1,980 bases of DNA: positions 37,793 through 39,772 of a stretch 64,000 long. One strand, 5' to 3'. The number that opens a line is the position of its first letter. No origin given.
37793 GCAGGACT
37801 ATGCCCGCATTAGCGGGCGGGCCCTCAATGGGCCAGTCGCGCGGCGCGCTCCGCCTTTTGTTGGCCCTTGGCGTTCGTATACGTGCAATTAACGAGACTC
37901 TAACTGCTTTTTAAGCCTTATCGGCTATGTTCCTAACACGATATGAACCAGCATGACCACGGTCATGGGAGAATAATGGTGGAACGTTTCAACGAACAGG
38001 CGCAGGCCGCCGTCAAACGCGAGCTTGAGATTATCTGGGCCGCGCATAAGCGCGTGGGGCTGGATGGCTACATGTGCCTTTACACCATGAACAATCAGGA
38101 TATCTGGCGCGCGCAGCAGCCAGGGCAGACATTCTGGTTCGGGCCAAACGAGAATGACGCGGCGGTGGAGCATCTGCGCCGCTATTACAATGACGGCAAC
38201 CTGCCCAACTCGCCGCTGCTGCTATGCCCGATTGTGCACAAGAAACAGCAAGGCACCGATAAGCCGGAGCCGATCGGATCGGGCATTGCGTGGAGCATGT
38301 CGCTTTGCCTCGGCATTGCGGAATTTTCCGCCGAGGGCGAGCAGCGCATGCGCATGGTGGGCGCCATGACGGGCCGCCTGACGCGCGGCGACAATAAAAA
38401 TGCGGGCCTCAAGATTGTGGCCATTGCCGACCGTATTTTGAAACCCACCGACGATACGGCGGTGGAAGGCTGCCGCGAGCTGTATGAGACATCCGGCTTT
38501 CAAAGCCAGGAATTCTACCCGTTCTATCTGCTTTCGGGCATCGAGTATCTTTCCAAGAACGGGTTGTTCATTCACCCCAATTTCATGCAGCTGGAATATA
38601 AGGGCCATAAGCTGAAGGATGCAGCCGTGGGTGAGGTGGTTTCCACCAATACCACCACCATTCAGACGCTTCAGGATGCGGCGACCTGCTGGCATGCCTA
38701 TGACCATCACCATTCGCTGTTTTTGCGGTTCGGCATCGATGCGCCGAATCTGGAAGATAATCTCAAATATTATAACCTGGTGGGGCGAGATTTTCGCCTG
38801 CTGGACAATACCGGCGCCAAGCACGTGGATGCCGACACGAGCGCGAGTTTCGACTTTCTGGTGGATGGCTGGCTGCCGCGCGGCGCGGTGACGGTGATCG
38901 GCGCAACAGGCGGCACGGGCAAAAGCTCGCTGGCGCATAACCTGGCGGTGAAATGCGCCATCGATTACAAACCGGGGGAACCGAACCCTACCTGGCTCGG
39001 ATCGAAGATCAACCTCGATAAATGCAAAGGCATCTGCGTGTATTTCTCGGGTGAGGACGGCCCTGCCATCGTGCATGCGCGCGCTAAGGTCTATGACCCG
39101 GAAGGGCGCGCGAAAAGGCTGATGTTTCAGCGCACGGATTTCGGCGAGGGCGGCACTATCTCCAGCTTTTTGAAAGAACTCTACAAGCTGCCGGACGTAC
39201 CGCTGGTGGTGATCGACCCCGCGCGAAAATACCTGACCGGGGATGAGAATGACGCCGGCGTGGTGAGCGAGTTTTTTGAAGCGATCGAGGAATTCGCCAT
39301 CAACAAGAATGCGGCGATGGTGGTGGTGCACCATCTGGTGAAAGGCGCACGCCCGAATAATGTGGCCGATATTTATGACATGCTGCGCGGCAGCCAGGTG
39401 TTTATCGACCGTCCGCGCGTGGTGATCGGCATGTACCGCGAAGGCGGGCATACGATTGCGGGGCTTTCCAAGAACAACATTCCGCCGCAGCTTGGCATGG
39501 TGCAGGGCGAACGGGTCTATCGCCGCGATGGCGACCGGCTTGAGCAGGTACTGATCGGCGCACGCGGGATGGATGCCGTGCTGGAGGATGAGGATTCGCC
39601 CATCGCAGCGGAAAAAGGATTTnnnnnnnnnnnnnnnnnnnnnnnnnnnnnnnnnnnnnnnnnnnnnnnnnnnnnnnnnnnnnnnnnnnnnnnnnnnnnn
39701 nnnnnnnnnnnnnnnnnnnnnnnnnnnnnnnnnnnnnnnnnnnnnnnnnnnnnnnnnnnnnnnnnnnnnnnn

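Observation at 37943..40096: Orphan RecA-fold (AAA_25/RepA-like) ATPase with an unrecognised 300-aa N-domain and a 140-aa Pro/Ala tail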

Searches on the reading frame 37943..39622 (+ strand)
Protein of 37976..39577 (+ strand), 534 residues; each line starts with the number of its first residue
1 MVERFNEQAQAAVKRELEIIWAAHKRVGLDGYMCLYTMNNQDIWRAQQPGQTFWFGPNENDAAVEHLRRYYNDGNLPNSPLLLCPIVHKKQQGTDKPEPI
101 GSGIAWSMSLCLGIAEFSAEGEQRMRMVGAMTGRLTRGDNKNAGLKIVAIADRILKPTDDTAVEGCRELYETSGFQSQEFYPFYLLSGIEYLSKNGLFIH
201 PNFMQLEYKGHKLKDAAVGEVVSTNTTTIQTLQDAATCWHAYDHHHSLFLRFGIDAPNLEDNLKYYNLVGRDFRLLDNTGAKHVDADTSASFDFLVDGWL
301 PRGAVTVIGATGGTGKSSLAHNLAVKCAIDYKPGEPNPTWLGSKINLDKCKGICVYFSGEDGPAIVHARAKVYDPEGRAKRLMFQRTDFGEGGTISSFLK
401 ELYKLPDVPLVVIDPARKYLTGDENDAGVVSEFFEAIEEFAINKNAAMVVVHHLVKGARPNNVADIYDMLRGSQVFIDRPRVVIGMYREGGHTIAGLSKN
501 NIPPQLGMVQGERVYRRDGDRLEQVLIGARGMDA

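Call 13: find_related_loci(query=A1, collection=genome_contigs, flank=10000)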
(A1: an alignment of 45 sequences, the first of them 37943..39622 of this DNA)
Query A1 (560 aa) in genome_contigs; peptide patterns used: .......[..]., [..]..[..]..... (x = any residue, [..] = any of these).
107 stretches matched a pattern; 95 encode a relative of the query (tblastn E <= 1e-3); the best 80 are kept; 80 distinct loci.
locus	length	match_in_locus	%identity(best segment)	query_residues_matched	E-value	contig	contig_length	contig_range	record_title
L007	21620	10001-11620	61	16-551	0e+0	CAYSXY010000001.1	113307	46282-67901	MAG TPA_asm: uncultured Rickettsiales bacterium isolate SRP141376_co5_190 genome assembly, contig: NODE_306_length_11330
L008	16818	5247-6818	63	24-550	0e+0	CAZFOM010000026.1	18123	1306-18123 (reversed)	MAG TPA_asm: uncultured Rickettsiales bacterium isolate binchicken_co311_239 genome assembly, contig: NODE_5231_length_1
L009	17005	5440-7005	59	12-546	0e+0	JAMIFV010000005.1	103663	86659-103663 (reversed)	MAG: Alphaproteobacteria bacterium isolate UR_AS_metabat.55 k201_1651643, whole genome shotgun sequence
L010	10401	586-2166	54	27-558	0e+0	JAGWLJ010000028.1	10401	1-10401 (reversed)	MAG: Pseudomonadota bacterium isolate REEB182 contig-150_8354, whole genome shotgun sequence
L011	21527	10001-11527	56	18-538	0e+0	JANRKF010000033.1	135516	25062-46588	MAG: Alphaproteobacteria bacterium isolate bins.82 k141_3688214, whole genome shotgun sequence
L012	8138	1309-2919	53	18-546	0e+0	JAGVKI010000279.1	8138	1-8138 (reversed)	MAG: Alphaproteobacteria bacterium isolate SW_32 c_000000117010, whole genome shotgun sequence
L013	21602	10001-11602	54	18-551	0e+0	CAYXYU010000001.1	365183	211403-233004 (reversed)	MAG TPA_asm: uncultured Rickettsiales bacterium isolate binchicken_co350_18 genome assembly, contig: NODE_7_length_36518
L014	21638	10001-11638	53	18-551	0e+0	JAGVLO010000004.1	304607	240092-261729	MAG: Alphaproteobacteria bacterium isolate SW_2 c_000000072298, whole genome shotgun sequence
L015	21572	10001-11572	55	18-551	0e+0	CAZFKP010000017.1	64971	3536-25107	MAG TPA_asm: uncultured Rickettsiales bacterium isolate SRP287051_co1_173 genome assembly, contig: NODE_925_length_64971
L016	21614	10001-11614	53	21-557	0e+0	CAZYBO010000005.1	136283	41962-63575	MAG TPA_asm: uncultured Rickettsiales bacterium isolate SRP302895_co1_247 genome assembly, contig: NODE_262_length_13628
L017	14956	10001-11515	57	27-533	0e+0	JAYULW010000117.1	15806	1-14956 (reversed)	MAG: Alphaproteobacteria bacterium isolate GFS_9416 GFS_9416_116, whole genome shotgun sequence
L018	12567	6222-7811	54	21-551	0e+0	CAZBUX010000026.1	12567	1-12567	MAG TPA_asm: uncultured Rickettsiales bacterium isolate SRP329715_co2_1 genome assembly, contig: NODE_9296_length_12567_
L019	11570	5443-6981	54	24-558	0e+0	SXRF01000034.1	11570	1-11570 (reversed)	MAG: Rickettsiales bacterium isolate F1-140-MAGs051 F1-140__c157009, whole genome shotgun sequence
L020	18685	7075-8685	52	18-558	0e+0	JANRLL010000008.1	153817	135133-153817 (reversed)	MAG: Rickettsiales bacterium isolate bins.21 k141_2494970, whole genome shotgun sequence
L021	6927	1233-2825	54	23-553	0e+0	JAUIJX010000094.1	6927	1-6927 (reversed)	MAG: Alphaproteobacteria bacterium isolate Co_bin.335 NODE_61992_length_6927_cov_0.776618, whole genome shotgun sequence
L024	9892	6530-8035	52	24-543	0e+0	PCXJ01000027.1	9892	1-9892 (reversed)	MAG: Alphaproteobacteria bacterium CG11_big_fil_rev_8_21_14_0_20_44_7 CG11_8_21_14_0.20_scaffold_4531_c, whole genome sh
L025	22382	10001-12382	53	14-543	1e-180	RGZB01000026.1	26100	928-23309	MAG: Proteobacteria bacterium isolate WBA_2_307 contig_100_25, whole genome shotgun sequence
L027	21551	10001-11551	52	24-543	5e-179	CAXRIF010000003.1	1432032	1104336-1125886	MAG: Rickettsiales bacterium isolate YZ12B_2.110 genome assembly, contig: k141_1159665, whole genome shotgun sequence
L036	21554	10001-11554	50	18-538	4e-177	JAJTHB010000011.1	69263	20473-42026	MAG: Rickettsiales bacterium isolate CoA8N_M8 k141_2014061, whole genome shotgun sequence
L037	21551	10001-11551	51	16-534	4e-175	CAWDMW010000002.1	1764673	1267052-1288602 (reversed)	MAG: uncultured Alphaproteobacteria bacterium isolate MFD03250.bin.1.9 genome assembly, contig: contig_5213, whole genom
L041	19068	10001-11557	50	24-542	2e-174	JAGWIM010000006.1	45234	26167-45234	MAG: Pseudomonadota bacterium isolate REEB114 contig-150_765, whole genome shotgun sequence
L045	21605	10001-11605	49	18-551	9e-173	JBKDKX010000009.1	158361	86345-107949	MAG: Alphaproteobacteria bacterium isolate samp_2119_metabat2_316 samp_2119_505598, whole genome shotgun sequence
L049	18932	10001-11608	49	24-557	6e-171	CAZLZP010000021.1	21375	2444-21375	MAG TPA_asm: uncultured Rickettsiales bacterium isolate SRP286056_co1_193 genome assembly, contig: NODE_2894_length_2137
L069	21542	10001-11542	49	21-538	5e-162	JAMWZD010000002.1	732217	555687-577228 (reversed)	MAG: Rickettsiales bacterium isolate MSM10 MSM10_2, whole genome shotgun sequence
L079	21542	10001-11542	49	24-534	3e-162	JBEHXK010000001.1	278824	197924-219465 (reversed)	MAG: Pseudomonadota bacterium isolate ES1.bin.56 NODE_46_length_278824_cov_5.845016, whole genome shotgun sequence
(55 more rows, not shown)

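Call 14: search_solved_structures(query=A1, max_evalue=1)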
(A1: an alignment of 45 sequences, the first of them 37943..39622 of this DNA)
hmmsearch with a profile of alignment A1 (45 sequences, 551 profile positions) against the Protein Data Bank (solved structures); distinct sequences matched with E-value up to 1: 18.
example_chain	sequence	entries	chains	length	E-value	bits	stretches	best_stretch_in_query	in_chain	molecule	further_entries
1g8y_A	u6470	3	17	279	1.2e-07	33.7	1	298-477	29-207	REGULATORY PROTEIN REPA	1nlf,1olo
9d46_C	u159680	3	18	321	0.032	15.8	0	287-326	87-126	DNA repair protein RAD51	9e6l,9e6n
1szp_A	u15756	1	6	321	0.032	15.8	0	287-326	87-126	DNA repair protein RAD51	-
3lda_A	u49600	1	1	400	0.064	14.8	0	287-326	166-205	DNA repair protein RAD51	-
9b2d_C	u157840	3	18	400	0.065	14.8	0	287-326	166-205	DNA repair protein RAD51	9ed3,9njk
9q2c_G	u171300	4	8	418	0.07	14.7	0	287-326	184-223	DNA repair protein RAD51 homolog | DNA repair protein RAD51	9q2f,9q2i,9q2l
4ksl_D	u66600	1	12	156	0.14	13.7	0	337-394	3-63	Polyubiquitin-C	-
5ex2_A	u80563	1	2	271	0.22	13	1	442-530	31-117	Peptidyl-prolyl cis-trans isomerase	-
6n5m_A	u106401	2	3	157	0.26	12.8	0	338-394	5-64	Polyubiquitin-C | Ubiquitin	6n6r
4zqs_A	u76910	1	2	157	0.41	12.1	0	338-394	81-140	ubiquitin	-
2zvn_A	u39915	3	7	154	0.44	12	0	338-394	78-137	UBC protein | Ubiquitin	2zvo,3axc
7tv4_C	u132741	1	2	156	0.45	12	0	338-394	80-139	Polyubiquitin-C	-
5jwo_A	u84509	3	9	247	0.47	11.9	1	287-316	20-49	Circadian clock protein kinase KaiC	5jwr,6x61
3wxe_B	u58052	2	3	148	0.48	11.9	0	338-394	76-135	Ubiquitin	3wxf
3u30_A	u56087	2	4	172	0.52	11.8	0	338-394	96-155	linear di-ubiquitin | Di-Ubiquitin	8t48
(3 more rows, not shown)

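Call 23: search_protein_families(library=pfam, proteins=[L016:6994-9912:-, L019:3388-3888:+, L027:3121-6483:-, L036:13340-14836:-, L036:16634-19066:-, L041:4588-5091:+, L045:6455-7021:-, L014:7849-8247:+, L013:19387-20640:+, L069:3018-4208:+], max_evalue=0.001)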
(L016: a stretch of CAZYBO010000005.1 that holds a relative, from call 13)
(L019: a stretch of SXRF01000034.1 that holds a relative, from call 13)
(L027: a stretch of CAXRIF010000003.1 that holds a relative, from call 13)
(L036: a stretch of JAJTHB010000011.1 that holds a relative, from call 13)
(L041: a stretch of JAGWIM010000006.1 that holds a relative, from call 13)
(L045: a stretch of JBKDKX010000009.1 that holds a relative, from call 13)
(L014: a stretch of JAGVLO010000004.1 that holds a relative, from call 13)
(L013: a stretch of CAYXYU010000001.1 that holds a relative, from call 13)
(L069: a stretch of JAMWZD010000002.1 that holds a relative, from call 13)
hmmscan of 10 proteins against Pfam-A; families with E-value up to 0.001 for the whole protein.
L016:6994-9912:- (972 aa): 1 family
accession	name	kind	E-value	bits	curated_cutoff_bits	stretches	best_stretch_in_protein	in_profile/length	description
PF12705.13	PDDEXK_1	-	2.2e-19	70.8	22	1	714-951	4-232/247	PD-(D/E)XK nuclease superfamily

L019:3388-3888:+ (166 aa): 0 families

L027:3121-6483:- (1120 aa): 6 families
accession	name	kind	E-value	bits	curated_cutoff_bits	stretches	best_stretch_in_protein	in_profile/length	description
PF00580.27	UvrD-helicase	-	2e-53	182.3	23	1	12-457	9-270/271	UvrD/REP helicase N-terminal domain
PF13361.12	UvrD_C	-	1.9e-26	93.7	25.6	1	472-849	2-346/350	UvrD-like helicase C-terminal domain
PF13245.12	AAA_19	-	3.2e-12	47.2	25.1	2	16-68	11-62/134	AAA domain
PF13538.12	UvrD_C_2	-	2.6e-10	40.4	27.4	1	761-786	2-29/52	UvrD-like helicase C-terminal domain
PF12705.13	PDDEXK_1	-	2.8e-09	37.7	22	1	953-1093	36-184/247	PD-(D/E)XK nuclease superfamily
PF01443.25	Viral_helicase1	-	4.1e-05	23.9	21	0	826-849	204-227/228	Viral superfamily 1 RNA helicase core domain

L036:13340-14836:- (498 aa): 1 family
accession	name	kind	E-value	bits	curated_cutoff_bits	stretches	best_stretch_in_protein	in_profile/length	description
PF04610.19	TrbL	-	1.7e-06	28.4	25.9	1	256-350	92-186/215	TrbL/VirB6 plasmid conjugal transfer protein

L036:16634-19066:- (810 aa): 5 families
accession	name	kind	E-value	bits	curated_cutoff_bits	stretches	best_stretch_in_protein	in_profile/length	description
PF03135.19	CagE_TrbE_VirB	-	6.1e-48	163.9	21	1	190-393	2-204/204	CagE, TrbE, VirB family, component of type IV transporter system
PF19044.6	P-loop_TraG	-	1.8e-16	60.3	25.8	2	637-715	246-325/413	TraG P-loop domain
PF13401.12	AAA_22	-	7.6e-07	29.9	27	1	446-547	6-98/130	AAA domain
PF12846.13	AAA_10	-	9e-07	28.7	27.5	0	446-522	22-90/362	AAA-like domain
PF10412.15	TrwB_AAD_bind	-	3e-05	23.5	20.5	0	441-481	11-51/387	Type IV secretion-system coupling protein DNA-binding domain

L041:4588-5091:+ (167 aa): 0 families

L045:6455-7021:- (188 aa): 0 families

L014:7849-8247:+ (132 aa): 0 families

L013:19387-20640:+ (417 aa): 4 families
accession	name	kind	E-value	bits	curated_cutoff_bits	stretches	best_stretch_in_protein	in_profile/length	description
PF01266.30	DAO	-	2.5e-67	228.3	27.9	1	2-398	1-353/353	FAD dependent oxidoreductase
PF13450.12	NAD_binding_8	-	1.8e-06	28.6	21.9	1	5-39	1-35/68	NAD(P)-binding Rossmann-like domain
PF07992.20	Pyr_redox_2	-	3.8e-05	23.7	26.1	0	2-33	144-175/291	Pyridine nucleotide-disulphide oxidoreductase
PF00070.33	Pyr_redox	-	0.00093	20.1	22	0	2-32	1-31/82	Pyridine nucleotide-disulphide oxidoreductase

L069:3018-4208:+ (396 aa): 1 family
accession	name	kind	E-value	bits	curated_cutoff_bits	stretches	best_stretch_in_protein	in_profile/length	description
PF00291.31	PALP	-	2.2e-42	145.9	35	1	56-379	5-295/295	Pyridoxal-phosphate dependent enzyme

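Call 25: predict_structure(alignment_id=A1)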
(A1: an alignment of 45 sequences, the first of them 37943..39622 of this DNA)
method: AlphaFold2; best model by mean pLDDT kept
length: 560 residues; sequences in the alignment: 45
mean_pLDDT: 87.8   pTM: 0.57
mean pLDDT of the five models: 87.8, 87.1, 86.8, 81.9, 77.8
residues with pLDDT >= 90: 371; 70-90: 131; 50-70: 19; < 50: 39
segments of 3 or more residues with pLDDT < 50: 1-4, 6-11, 292-301, 542-560
pLDDT, mean of each block of 10 residues (from residue 1): 46 79 96 98 97 95 97 97 92 98 88 98 93 95 95 97 97 96 95 97 95 90 79 91 98 92 93 82 69 44 83 95 91 96 92 94 93 88 91 89 89 90 94 87 92 95 90 90 68 93 92 83 89 86 43 42
secondary structure, 60 per line:
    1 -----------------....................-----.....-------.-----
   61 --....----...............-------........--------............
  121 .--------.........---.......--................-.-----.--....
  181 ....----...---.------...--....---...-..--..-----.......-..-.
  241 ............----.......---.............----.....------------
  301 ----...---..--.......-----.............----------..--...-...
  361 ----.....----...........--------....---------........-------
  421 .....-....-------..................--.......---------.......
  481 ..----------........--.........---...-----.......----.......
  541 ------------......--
elements in order: H18-37 E43-47 E63-66 H71-85 E93-100 E109-121 H130-138 E142-148 E151-166 H177-184 E202-204 E207-210 H229-235 H240-252 H257-263 H267-279 H284-288 E305-307 E315-321 H327-339 E354-356 E365-369 H374-384 E393-396 H406-413 E421-425 H427-430 H438-455 E458-464 H474-482 E493-500 E503-511 E523-529 E534-540 H553-558
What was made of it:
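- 38816..38845 (+): Flexible inter-domain linker (aa 292-301), pLDDT below 50. call 25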

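Call 28: fold_search(model_id=the predicted structure, library=pdb)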
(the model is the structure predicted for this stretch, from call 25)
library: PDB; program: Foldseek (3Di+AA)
matches with E <= 10: 1425; with E <= 0.001: 543
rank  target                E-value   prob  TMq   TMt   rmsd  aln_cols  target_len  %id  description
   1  1nlf_A                5.8e-11  1.00  0.31  0.62   5.8       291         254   19  Crystal Structure of DNA Helicase RepA in complex with sulfate at 1.95 A resolution (released 2003-04-29)
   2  8rxc_A                9.1e-11  1.00  0.31  0.43   5.4       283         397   16  RadA helicase from Streptococcus pneumoniae coordinating dsDNA (released 2024-10-30)
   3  9dls_C                2.8e-10  1.00  0.30  0.38  14.9       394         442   12  Vibrio cholerae DnaB (released 2025-07-16)
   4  1g8y_A                4.4e-10  1.00  0.30  0.64   4.8       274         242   18  CRYSTAL STRUCTURE OF THE HEXAMERIC REPLICATIVE HELICASE REPA OF PLASMID RSF1010 (released 2001-02-14)
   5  9oa1_A                5.4e-10  1.00  0.31  0.41  12.2       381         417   12  Ecoli DnaB helicase and Phage Lambda loader P with ADP-Mg in a 6:5 stoichiometry ratio. (released 2025-07-16)
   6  9dls_D                6.4e-10  1.00  0.31  0.39  12.5       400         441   10  Vibrio cholerae DnaB (released 2025-07-16)
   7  4esv_A                7.2e-10  1.00  0.32  0.41  13.0       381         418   12  A New Twist on the Translocation Mechanism of Helicases from the Structure of DnaB with its Substrates (released 2012-10-24)
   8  9oa1_D                1.0e-09  1.00  0.31  0.38  14.4       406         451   11  Ecoli DnaB helicase and Phage Lambda loader P with ADP-Mg in a 6:5 stoichiometry ratio. (released 2025-07-16)
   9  9e6l_B                1.1e-09  1.00  0.28  0.46  15.1       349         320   17  Cryo-EM structure of yeast Rad51 nucleoprotein filament bound to Rad54peptide (released 2025-01-22)
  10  4esv_B                1.3e-09  1.00  0.32  0.41  14.1       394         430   13  A New Twist on the Translocation Mechanism of Helicases from the Structure of DnaB with its Substrates (released 2012-10-24)
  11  9njk_E                1.4e-09  1.00  0.28  0.50  11.8       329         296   17  The Cryo-EM structure of the yeast Rad51-ssDNA nucleoprotein filament ADP bound state (released 2025-03-19)
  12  1olo_A                1.5e-09  1.00  0.30  0.61   5.7       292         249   20  Hexameric Replicative DNA Helicase RepA from Plasmid RSF1010 - Cubic Crystal Structure (released 2003-09-19)
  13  9i62_E                1.5e-09  1.00  0.29  0.48  11.6       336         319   15  CryoEM structure of a RAD51 D-loop (released 2025-06-04)
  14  7t22_A                1.7e-09  1.00  0.31  0.37  13.8       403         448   11  E. coli DnaB bound to three DnaG C-terminal domains, ssDNA, ADP and AlF4 (released 2023-01-18)
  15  9oa1_B                1.9e-09  1.00  0.32  0.39  15.2       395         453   12  Ecoli DnaB helicase and Phage Lambda loader P with ADP-Mg in a 6:5 stoichiometry ratio. (released 2025-07-16)
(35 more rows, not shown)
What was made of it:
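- On AAA_25 / RepA-like RecA-fold helicase ATPases (PF13481): Foldseek 1nlf_A E 5.8e-11, TM (target-normalised) 0.62; 1g8y_A TM 0.64 (call 28).
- Closest known: RadA/Sms and DnaB. Same: They share the RecA-fold ring-helicase core and are high-ranking Foldseek hits (8rxc RadA E 9e-11; DnaB E ~3e-10) (call 28).
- RepA, RadA, DnaB and Rad51 are the top Foldseek hits (call 28). RadA and DnaB are among its closest structural neighbours (call 28).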

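Call 29: fold_search(model_id=the predicted structure, library=viral)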
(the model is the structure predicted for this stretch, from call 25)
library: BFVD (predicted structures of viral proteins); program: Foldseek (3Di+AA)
matches with E <= 10: 1130; with E <= 0.001: 250
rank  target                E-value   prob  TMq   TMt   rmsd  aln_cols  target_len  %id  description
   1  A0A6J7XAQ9            1.4e-22  1.00  0.39  0.29  24.3       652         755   16  AAA domain containing protein [uncultured Caudovirales phage]
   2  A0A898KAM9            1.7e-18  1.00  0.34  0.30  21.7       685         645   13  (no name in the UniProt tables at hand)
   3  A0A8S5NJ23            4.1e-18  1.00  0.34  0.34  30.5       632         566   14  Replicative DNA helicase [Siphoviridae sp. ctK0l2]
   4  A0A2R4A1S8            4.9e-17  1.00  0.34  0.28  19.2       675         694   12  (no name in the UniProt tables at hand)
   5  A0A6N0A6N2            7.2e-17  1.00  0.32  0.32  12.6       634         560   11  RecA-like DNA recombinase [Microbacterium phage Glamour]
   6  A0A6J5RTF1            5.1e-16  1.00  0.34  0.29  16.8       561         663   14  AAA domain containing protein [uncultured Caudovirales phage]
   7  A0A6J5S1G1            1.3e-15  1.00  0.35  0.39  21.0       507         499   14  AAA domain containing protein [uncultured Caudovirales phage]
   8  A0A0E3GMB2            2.3e-15  1.00  0.36  0.28  30.0       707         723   12  (no name in the UniProt tables at hand)
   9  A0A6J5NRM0            5.7e-15  1.00  0.30  0.25  26.6       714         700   11  AAA domain containing protein [uncultured Caudovirales phage]
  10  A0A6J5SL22            9.5e-15  1.00  0.34  0.27  26.5       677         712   14  RepB DNA-primase from phage plasmid [uncultured Caudovirales phage]
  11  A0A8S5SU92            3.4e-14  1.00  0.31  0.24  21.5       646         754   14  Replicative DNA helicase [Siphoviridae sp. ctFRY1]
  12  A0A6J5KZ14            3.6e-14  1.00  0.33  0.30  23.5       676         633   13  Prim_Pol domain containing protein [uncultured Caudovirales phage]
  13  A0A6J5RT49            6.0e-14  1.00  0.33  0.29  24.4       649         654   12  Prim_Pol domain containing protein [uncultured Caudovirales phage]
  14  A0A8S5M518            6.0e-14  1.00  0.30  0.27  25.2       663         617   14  Bifunctional DNA primase polymerase [Siphoviridae sp. ctulf7]
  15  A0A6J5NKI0            6.8e-14  1.00  0.32  0.28  25.9       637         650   10  AAA domain containing protein [uncultured Caudovirales phage]
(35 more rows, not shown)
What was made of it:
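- On AEP primase-polymerase superfamily (Prim-Pol PF09250; RepB primase PF16793/PF22448): The full-length BFVD hits to Prim_Pol fusions are suggestive (call 29).
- Hits covering roughly the ATPase half alone (about 260-330 columns) score around 1e-12 (call 29).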

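Call 57: search_dna_similar(query=window:37976-39577:+, collection=plasmids, mode=protein, max_evalue=0.001, max_rows=15)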
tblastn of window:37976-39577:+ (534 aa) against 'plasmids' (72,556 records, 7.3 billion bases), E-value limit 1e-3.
No match.

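Call 72: find_related_loci(query=A1, collection=viral_contigs, flank=5000)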
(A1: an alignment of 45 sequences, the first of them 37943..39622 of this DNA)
Query A1 (560 aa) in viral_contigs; peptide patterns used: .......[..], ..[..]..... (x = any residue, [..] = any of these).
23 stretches matched a pattern, but none encodes a relative of the query by tblastn (E <= 1e-3).
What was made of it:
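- Tried and rejected: IMG/VR also had none (call 72).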
